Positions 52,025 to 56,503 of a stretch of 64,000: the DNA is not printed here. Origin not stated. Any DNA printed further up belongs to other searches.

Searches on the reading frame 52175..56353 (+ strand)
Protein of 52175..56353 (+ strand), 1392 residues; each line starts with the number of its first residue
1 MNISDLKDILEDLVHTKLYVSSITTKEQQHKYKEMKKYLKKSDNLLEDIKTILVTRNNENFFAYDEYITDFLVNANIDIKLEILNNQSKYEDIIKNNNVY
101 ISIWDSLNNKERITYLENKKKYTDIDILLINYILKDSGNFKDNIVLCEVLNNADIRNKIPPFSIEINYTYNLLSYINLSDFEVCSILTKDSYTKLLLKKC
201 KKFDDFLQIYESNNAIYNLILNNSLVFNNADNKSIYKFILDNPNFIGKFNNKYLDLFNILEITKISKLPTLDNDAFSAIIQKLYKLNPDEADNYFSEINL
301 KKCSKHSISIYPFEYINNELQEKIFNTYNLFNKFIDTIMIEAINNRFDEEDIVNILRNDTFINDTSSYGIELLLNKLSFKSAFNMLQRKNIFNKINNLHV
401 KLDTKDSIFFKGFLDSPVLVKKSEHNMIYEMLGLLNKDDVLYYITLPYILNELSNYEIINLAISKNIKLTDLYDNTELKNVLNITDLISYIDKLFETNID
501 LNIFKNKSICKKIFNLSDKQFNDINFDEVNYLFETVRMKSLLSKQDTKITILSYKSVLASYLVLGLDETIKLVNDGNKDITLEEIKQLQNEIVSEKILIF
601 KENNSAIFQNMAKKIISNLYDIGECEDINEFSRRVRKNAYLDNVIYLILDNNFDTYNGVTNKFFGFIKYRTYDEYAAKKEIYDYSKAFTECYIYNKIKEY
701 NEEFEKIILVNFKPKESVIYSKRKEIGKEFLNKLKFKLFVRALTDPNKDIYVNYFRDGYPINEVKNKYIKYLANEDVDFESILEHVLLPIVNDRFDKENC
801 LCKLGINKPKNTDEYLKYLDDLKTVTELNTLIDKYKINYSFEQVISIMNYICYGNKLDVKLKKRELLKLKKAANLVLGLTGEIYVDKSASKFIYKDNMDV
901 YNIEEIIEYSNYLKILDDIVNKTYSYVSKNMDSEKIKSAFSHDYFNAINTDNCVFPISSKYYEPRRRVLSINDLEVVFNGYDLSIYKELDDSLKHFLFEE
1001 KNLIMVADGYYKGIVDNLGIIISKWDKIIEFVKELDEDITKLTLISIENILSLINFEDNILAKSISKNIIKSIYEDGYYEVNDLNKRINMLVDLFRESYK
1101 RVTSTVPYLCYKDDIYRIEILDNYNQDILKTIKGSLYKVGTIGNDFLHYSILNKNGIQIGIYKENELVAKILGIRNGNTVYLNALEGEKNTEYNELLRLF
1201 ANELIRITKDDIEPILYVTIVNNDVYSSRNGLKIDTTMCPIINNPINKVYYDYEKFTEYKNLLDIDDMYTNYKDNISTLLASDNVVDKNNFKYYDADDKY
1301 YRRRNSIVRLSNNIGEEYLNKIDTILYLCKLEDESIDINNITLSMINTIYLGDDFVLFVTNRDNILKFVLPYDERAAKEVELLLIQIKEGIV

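Call 3: search_protein_families(library=pfam, proteins=[window:52175-56353:+], max_evalue=0.1)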
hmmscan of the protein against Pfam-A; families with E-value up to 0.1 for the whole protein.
window:52175-56353:+ (1392 aa): 1 family
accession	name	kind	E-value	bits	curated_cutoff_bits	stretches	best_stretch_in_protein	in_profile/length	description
PF11540.13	Dynein_IC2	-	0.0012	19.1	25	1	705-722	9-26/31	Cytoplasmic dynein 1 intermediate chain 2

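Call 4: search_protein_families(library=padloc, proteins=[window:52175-56353:+], max_evalue=0.1)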
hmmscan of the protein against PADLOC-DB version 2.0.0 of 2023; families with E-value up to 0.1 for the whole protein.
window:52175-56353:+ (1392 aa): 0 families

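Call 6: search_protein_families(library=ncbifam, proteins=[window:52175-56353:+], max_evalue=1)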
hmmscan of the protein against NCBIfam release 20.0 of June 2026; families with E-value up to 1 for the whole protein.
window:52175-56353:+ (1392 aa): 0 families

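Call 7: search_protein_families(library=phrogs, proteins=[window:52175-56353:+], max_evalue=1)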
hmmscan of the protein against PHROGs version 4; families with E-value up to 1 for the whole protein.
window:52175-56353:+ (1392 aa): 1 family
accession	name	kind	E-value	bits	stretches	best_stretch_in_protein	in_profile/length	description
phrog_1855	-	moron, auxiliary metabolic gene and host takeover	0.17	13.2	1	818-931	14-111/114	DdrA-like anti-restriction protein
